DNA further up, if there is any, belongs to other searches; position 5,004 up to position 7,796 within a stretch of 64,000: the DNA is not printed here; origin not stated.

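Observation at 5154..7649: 831-aa secreted protein: about ten tandem 35-aa two-cysteine repeats plus an SD-repeat tail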

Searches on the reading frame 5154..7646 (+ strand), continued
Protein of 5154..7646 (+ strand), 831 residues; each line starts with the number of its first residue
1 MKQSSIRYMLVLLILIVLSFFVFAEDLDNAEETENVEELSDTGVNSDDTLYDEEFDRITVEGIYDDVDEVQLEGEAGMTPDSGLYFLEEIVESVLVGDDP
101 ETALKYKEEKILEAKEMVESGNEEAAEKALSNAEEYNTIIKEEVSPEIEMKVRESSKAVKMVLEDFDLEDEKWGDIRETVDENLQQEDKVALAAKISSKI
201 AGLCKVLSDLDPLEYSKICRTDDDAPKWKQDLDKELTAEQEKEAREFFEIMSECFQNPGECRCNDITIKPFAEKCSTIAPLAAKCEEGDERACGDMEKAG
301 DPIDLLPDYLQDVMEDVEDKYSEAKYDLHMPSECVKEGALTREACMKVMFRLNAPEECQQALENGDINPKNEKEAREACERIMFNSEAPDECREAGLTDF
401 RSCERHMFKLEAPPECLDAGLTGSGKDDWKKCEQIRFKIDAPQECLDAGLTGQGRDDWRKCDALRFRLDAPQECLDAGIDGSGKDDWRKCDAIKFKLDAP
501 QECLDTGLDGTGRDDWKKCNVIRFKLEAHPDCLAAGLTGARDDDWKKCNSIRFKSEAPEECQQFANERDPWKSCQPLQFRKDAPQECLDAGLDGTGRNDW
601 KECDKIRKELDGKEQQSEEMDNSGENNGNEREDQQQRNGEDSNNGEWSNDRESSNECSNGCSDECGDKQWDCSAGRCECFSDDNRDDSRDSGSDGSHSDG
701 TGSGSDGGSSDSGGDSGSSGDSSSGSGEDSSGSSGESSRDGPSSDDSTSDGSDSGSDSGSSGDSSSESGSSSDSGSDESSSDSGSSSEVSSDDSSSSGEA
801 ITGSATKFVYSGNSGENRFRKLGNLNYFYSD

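Call 33: fold_search(model_id=the predicted structure, library=pdb)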
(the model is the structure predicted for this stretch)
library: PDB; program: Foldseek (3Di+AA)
matches with E <= 10: 57; with E <= 0.001: 0
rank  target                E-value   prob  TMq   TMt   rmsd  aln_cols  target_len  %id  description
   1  5cwn                  9.5e-01  0.63  0.10  0.35  18.6       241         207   22  Crystal structure of de novo designed helical repeat protein DHR71 (released 2015-12-16)
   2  6xwx_A                1.2e+00  0.04  0.07  0.09  28.6       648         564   10  Crystal structure of the Tof1-Csm3 complex (released 2020-05-27)
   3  9sob_R                1.3e+00  0.06  0.09  0.07  28.2       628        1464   12  Structural Model of the Nuclear Pore Complex in Arabidopsis thaliana (released 2025-11-05)
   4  8e4m_A                2.3e+00  0.04  0.09  0.09  33.4       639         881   11  The intermediate C2-state mouse TRPM8 structure in complex with the cooling agonist C3 and PI(4,5)P2 (released 2022-10-26)
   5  4ll6                  2.4e+00  0.16  0.12  0.24  18.9       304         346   11  Structure of Myo4p globular tail domain. (released 2014-02-12)
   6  9q0y_A                2.4e+00  0.05  0.08  0.06  23.9       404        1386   11  Asymmetric syNOS (released 2026-01-14)
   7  4n5c_D                2.5e+00  0.04  0.07  0.08  30.5       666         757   10  Crystal structure of Ypp1 (released 2014-01-22)
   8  9q15_A                2.7e+00  0.05  0.08  0.06  23.9       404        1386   11  syNOS Asymmetric Locked State (Composite) (released 2026-01-14)
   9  6gn0_A                2.9e+00  0.06  0.06  0.15  23.1       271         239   15  Exoenzyme S from Pseudomonas aeruginosa in complex with human 14-3-3 protein beta, tetrameric crystal form (released 2018-09-26)
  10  5uwi_C                3.5e+00  0.02  0.07  0.07  23.7       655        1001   11  Crystal Structure of HDAC5 NES Peptide in complex with CRM1-Ran-RanBP1 (released 2017-03-22)
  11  6cit_C                4.0e+00  0.05  0.13  0.11  22.4       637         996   12  Crystal Structure of MVM NS2 NES Peptide in complex with CRM1-Ran-RanBP1 (released 2018-06-27)
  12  7q3l_A                4.0e+00  0.04  0.09  0.09  22.7       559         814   12  Human 17S U2 snRNP 5' domain (released 2022-03-30)
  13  4eba_D                4.2e+00  0.04  0.10  0.13  28.8       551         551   10  Crystal structure of the Rna14-Rna15 complex (released 2012-05-02)
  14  9hny_F2               4.2e+00  0.03  0.09  0.09  25.8       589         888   11  Mitoribosomal small subunit in complex with Mettl15 and Mettl17 (released 2025-03-26)
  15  1st6                  4.4e+00  0.04  0.10  0.08  33.0       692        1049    9  Crystal structure of a cytoskeletal protein (released 2004-08-03)
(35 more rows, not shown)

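Call 37: search_solved_structures(query=A1, max_evalue=1, show_alignments=2)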
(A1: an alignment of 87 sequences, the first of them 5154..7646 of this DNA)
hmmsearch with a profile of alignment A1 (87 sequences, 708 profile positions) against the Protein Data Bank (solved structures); distinct sequences matched with E-value up to 1: 4.
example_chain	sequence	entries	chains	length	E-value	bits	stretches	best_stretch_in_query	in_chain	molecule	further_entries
3jbh_C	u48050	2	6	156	0.07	14.8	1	147-212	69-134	MYOSIN 2 ESSENTIAL LIGHT CHAIN STRIATED MUSCLE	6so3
2ra1_A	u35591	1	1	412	0.23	13.1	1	96-149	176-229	Surface layer protein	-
4uj6_A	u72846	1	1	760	0.5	12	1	96-149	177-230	SURFACE LAYER PROTEIN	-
4uic_A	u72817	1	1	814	0.54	11.9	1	96-149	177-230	SURFACE LAYER PROTEIN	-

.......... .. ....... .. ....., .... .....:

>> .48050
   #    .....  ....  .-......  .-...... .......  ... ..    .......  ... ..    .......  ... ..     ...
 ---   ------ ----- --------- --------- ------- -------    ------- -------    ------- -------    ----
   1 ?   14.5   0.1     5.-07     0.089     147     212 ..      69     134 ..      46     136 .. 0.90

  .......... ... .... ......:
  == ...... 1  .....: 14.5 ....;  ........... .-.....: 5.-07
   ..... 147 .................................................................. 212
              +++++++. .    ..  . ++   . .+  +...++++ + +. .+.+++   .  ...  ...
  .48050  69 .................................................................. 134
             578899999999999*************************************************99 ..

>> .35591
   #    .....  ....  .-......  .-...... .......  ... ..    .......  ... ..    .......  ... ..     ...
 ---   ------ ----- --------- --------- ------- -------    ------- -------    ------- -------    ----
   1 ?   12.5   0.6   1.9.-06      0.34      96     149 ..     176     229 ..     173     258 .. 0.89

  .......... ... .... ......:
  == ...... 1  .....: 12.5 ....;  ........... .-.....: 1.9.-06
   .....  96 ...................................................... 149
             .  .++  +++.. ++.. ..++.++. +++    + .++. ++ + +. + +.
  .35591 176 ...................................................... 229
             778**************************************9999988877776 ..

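Call 42: find_related_loci(query=A1, collection=genome_contigs, flank=10000)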
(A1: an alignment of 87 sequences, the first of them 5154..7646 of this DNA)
Query A1 (831 aa) in genome_contigs; peptide patterns used: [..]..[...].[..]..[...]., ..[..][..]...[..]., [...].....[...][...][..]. (x = any residue, [..] = any of these).
600 stretches matched a pattern (row limit reached: there are more); 58 encode a relative of the query (tblastn E <= 1e-3); 58 distinct loci.
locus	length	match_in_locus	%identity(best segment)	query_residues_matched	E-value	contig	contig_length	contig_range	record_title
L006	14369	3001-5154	56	1-735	0e+0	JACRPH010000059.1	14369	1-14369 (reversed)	MAG: Candidatus Woesearchaeota archaeon isolate NC_groundwater_1982_Pr3_S-0.2um_39_12 scaffold_81317, whole genome shotg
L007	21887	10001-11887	61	29-688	0e+0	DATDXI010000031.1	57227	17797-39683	MAG TPA_asm: Candidatus Nanoarchaeia archaeon isolate SMAG_U8134 k141_2096286, whole genome shotgun sequence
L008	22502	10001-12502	52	6-806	0e+0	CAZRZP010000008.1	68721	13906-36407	MAG TPA_asm: uncultured Methanosarcinales archaeon isolate SRP200020_co5_201 genome assembly, contig: NODE_563_length_68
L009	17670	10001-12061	55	45-710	0e+0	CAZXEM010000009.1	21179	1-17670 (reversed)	MAG TPA_asm: uncultured Methanosarcinales archaeon isolate binchicken_co28_250 genome assembly, contig: NODE_1752_length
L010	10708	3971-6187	58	47-806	0e+0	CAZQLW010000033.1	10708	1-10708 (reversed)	MAG TPA_asm: uncultured Methanosarcinales archaeon isolate SRP077602_co2_353 genome assembly, contig: NODE_9329_length_1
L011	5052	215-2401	53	1-762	0e+0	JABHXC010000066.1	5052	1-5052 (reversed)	MAG: Candidatus Woesearchaeota archaeon isolate SI047_bin27 k141_1201201, whole genome shotgun sequence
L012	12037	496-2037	64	43-557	0e+0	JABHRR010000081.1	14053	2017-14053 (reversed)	MAG: Candidatus Woesearchaeota archaeon isolate SI039_bin18 k141_1886263, whole genome shotgun sequence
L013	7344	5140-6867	58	63-627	0e+0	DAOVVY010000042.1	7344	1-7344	MAG TPA_asm: Candidatus Nanohaloarchaea archaeon isolate CSMAG_1717 CSMAG_1717_k141_337378_length_7344_cov_10.0000, whol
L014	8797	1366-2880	62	50-552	0e+0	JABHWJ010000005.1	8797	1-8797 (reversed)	MAG: Candidatus Woesearchaeota archaeon isolate SI047_bin129 k141_123846, whole genome shotgun sequence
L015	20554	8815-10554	53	2-618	0e+0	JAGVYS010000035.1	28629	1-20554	Candidatus Woesearchaeota archaeon isolate RIFCSPHIGHO2_02_FULL_41_15 rifcsphigho2_02_scaffold_2273, whole genome shotgu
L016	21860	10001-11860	51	4-615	0e+0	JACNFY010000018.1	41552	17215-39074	MAG: Nanobdellati archaeon isolate NIOZ-UU113 NIOZ-UU_NODE_911_length_41552_cov_8.04808, whole genome shotgun sequence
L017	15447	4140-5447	50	1-606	5e-135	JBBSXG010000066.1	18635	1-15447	MAG: Nanoarchaeota archaeon isolate H51-bin037_1 H51_bin037_1_000000000066, whole genome shotgun sequence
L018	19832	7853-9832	44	1-772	3e-118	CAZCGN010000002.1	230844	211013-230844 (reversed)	MAG TPA_asm: uncultured Methanosarcinales archaeon isolate SRP167671_co2_185 genome assembly, contig: NODE_26_length_230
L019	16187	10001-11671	45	8-689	2e-106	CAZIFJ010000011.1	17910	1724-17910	MAG TPA_asm: Candidatus Woesearchaeota archaeon isolate SRP178908_co2_275 genome assembly, contig: NODE_1336_length_1791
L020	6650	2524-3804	43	1-606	6e-105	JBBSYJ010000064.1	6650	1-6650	MAG: Nanoarchaeota archaeon isolate H32-bin101_1 H32_bin101_1_000000000064, whole genome shotgun sequence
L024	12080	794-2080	42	1-608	1e-97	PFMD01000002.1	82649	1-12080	MAG: Candidatus Kerfeldbacteria bacterium CG_4_10_14_0_8_um_filter_42_10 CG_4_10_14_0.8_um_filter_scaffold_77_c, whole g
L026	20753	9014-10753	43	35-805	1e-91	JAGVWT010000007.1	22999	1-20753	Candidatus Pacearchaeota archaeon isolate RIFCSPHIGHO2_02_FULL_33_14 rifcsphigho2_02_scaffold_3552, whole genome shotgun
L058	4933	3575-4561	29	318-604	3e-26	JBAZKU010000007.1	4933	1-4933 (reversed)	MAG: Candidatus Paceibacterota bacterium isolate SO_2017_LW4_151 scaffold_33793_c1_LW137-91_2017, whole genome shotgun s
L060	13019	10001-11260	30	328-606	3e-22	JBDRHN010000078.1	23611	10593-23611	MAG: bacterium isolate MEGAHIT-group-1.518 k141_442146, whole genome shotgun sequence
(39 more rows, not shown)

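Call 46: search_protein_families(library=pfam, proteins=[L026:4101-8534:+, L058:3575-4561:+, L060:10001-11260:+], max_evalue=0.01)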
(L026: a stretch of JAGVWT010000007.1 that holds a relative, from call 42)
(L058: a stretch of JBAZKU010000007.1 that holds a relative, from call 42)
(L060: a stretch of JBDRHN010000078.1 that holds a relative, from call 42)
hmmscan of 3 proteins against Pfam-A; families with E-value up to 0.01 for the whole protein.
L026:4101-8534:+ (1478 aa): 0 families

L058:3575-4561:+ (329 aa): 0 families

L060:10001-11260:+ (420 aa): 1 family
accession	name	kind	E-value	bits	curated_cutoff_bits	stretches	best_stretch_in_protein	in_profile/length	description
PF10415.14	FumaraseC_C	-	0.0062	17.4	32.5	0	333-360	25-52/54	Fumarase C C-terminus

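Call 64: search_protein_families(library=pfam, proteins=[P0057, P0020, P0095, P0119, P0098, L060:9221-12274:+], max_evalue=0.01)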
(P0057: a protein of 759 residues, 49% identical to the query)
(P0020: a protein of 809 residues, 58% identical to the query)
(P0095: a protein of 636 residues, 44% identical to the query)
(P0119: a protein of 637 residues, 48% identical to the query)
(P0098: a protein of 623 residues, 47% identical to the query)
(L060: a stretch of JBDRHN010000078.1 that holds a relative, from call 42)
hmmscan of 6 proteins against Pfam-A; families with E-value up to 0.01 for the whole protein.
P0057 (759 aa): 1 family
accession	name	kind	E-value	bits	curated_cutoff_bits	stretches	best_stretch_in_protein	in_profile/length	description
PF18915.5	DUF5667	-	1.3e-08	35.6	27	1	35-123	4-98/99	Domain of unknown function (DUF5667)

P0020 (809 aa): 1 family
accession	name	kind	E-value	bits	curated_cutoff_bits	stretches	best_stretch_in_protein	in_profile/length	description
PF18915.5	DUF5667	-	1.2e-07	32.5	27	1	44-132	1-91/99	Domain of unknown function (DUF5667)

P0095 (636 aa): 1 family
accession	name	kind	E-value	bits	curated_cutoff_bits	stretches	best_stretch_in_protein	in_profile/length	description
PF22540.1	RET_CRD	-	1.7e-05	25.4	26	1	511-536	46-71/103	RET, Cysteine Rich Domain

P0119 (637 aa): 5 families
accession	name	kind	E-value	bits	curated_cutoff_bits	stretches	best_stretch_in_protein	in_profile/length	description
PF18915.5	DUF5667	-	2.2e-06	28.4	27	1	60-150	1-99/99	Domain of unknown function (DUF5667)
PF00050.26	Kazal_1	-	4.8e-06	26.9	21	1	560-585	7-29/49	Kazal-type serine protease inhibitor domain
PF04316.19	FlgM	-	0.00056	20.5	25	1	80-102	22-44/55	Anti-sigma-28 factor, FlgM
PF11319.13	VasI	-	0.0051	16.9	26.5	0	442-465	1-24/184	Type VI secretion system VasI, EvfG, VC_A0118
PF07648.20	Kazal_2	-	0.0068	16.9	22.8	1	562-599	3-48/48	Kazal-type serine protease inhibitor domain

P0098 (623 aa): 3 families
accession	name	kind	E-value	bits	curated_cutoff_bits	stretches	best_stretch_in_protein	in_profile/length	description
PF22540.1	RET_CRD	-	1.8e-05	25.3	26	1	509-541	46-78/103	RET, Cysteine Rich Domain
PF18915.5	DUF5667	-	0.00048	20.9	27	1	110-175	34-95/99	Domain of unknown function (DUF5667)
PF11319.13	VasI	-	0.0064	16.6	26.5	0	465-495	2-32/184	Type VI secretion system VasI, EvfG, VC_A0118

L060:9221-12274:+ (1018 aa): 3 families
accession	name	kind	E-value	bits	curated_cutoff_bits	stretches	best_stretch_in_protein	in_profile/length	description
PF18884.5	TSP3_bac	-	6.5e-09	35.9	25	2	786-807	1-22/22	Bacterial TSP3 repeat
PF19077.6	Big_13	-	3.6e-08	34.2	27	1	878-947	25-95/102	Bacterial Ig-like domain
PF17936.7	Big_6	-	0.0073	17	27.6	0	879-941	12-72/83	Bacterial Ig domain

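Call 66: list_cluster_members(proteins=[P0001, P0121, P0125, P0214])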
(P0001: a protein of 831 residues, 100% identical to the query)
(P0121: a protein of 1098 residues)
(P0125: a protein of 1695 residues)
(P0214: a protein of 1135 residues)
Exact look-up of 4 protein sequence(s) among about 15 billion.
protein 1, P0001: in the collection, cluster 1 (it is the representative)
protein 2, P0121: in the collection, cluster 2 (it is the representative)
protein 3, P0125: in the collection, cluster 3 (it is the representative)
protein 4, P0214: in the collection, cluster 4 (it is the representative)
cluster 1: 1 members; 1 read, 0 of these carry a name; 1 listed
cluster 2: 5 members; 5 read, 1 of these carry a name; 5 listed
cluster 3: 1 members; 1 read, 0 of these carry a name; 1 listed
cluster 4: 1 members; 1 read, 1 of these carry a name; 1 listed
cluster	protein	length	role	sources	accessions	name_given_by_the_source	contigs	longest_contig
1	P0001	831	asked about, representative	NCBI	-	-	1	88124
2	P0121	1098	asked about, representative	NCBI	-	-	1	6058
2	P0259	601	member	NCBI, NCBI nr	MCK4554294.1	hypothetical protein KAU19_05030, partial [Candidatus Parcubacteria bacterium] | hypothetical protein [Candidatus Parcubacteria bacterium]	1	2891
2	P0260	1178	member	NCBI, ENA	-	-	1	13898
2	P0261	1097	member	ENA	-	-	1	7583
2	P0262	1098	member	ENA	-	-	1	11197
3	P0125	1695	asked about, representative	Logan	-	-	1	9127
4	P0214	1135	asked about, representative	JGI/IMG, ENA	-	hypothetical protein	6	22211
